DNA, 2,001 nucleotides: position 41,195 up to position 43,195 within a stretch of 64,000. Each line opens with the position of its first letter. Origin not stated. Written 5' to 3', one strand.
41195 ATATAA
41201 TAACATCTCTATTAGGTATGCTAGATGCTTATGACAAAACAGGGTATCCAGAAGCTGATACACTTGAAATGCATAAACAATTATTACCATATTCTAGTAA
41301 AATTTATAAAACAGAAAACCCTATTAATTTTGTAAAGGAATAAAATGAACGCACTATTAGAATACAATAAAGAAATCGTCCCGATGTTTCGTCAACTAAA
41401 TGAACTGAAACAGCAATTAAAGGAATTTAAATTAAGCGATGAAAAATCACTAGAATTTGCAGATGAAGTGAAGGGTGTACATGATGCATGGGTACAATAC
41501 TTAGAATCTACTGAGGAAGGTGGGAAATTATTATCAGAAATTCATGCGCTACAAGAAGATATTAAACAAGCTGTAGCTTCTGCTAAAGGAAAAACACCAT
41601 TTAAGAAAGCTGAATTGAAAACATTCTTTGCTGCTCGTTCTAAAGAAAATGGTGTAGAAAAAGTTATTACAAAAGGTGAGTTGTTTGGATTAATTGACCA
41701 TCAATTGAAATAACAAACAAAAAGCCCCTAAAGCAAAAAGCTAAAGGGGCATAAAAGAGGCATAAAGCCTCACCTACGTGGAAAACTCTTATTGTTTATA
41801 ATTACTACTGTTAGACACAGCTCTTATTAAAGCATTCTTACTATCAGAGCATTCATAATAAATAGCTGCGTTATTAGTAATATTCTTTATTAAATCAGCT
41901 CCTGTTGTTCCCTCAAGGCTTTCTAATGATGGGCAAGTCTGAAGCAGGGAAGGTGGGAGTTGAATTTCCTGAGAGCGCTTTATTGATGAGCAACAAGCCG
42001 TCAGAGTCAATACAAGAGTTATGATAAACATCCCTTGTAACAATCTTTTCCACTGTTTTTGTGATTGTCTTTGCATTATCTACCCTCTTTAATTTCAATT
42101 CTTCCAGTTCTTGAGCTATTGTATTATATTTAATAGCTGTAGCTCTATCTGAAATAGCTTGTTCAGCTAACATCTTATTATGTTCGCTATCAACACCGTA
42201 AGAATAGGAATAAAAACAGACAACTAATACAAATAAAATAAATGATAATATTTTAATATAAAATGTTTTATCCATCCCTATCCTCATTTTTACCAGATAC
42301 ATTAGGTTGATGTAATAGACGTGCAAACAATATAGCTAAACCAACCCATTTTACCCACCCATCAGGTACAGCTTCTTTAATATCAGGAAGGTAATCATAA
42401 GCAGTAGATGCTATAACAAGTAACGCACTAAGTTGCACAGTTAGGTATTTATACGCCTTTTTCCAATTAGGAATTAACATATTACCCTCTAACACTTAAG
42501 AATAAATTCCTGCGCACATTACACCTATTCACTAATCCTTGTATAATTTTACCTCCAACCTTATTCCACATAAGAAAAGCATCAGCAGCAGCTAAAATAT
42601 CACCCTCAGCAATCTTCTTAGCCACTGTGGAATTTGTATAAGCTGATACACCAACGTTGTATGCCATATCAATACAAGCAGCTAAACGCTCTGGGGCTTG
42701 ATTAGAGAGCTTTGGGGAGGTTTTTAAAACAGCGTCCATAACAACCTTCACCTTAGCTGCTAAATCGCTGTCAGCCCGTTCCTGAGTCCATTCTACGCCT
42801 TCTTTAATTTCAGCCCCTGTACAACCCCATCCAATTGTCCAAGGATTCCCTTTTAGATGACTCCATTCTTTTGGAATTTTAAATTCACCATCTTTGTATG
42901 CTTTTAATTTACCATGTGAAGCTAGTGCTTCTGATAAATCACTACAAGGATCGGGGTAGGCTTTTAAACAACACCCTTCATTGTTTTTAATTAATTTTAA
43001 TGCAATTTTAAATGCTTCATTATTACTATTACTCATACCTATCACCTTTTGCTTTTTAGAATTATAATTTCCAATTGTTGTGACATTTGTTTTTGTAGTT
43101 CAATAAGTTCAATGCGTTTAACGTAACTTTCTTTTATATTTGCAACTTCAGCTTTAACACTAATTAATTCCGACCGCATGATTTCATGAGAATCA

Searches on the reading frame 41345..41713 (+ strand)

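Call 106: search_protein_families(library=pfam, proteins=[window:41345-41713:+], max_evalue=0.01)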
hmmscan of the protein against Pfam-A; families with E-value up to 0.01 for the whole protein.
window:41345-41713:+ (122 aa): 2 families
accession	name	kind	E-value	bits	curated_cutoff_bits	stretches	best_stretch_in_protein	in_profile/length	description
PF12081.13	GldM_1st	-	0.0022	18.5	25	1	14-94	59-141/194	GldM N-terminal domain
PF08700.17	VPS51_Exo84_N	-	0.0046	17.5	24.2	0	3-29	52-78/87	Vps51/EXO84/COG1 N-terminal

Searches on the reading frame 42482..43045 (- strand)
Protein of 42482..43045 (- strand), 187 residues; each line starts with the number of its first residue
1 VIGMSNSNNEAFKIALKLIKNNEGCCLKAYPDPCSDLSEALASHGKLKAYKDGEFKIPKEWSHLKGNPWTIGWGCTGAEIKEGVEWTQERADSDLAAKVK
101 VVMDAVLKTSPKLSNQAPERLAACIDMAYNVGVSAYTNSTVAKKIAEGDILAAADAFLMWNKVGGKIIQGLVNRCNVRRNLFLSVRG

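Call 28: search_protein_families(library=pfam, proteins=[window:42482-43045:-], max_evalue=0.01)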
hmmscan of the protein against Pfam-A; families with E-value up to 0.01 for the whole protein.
window:42482-43045:- (187 aa): 1 family
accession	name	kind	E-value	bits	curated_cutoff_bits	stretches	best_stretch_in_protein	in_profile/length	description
PF00959.24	Phage_lysozyme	-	7.5e-26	91.3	22.3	1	67-174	16-121/125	Phage lysozyme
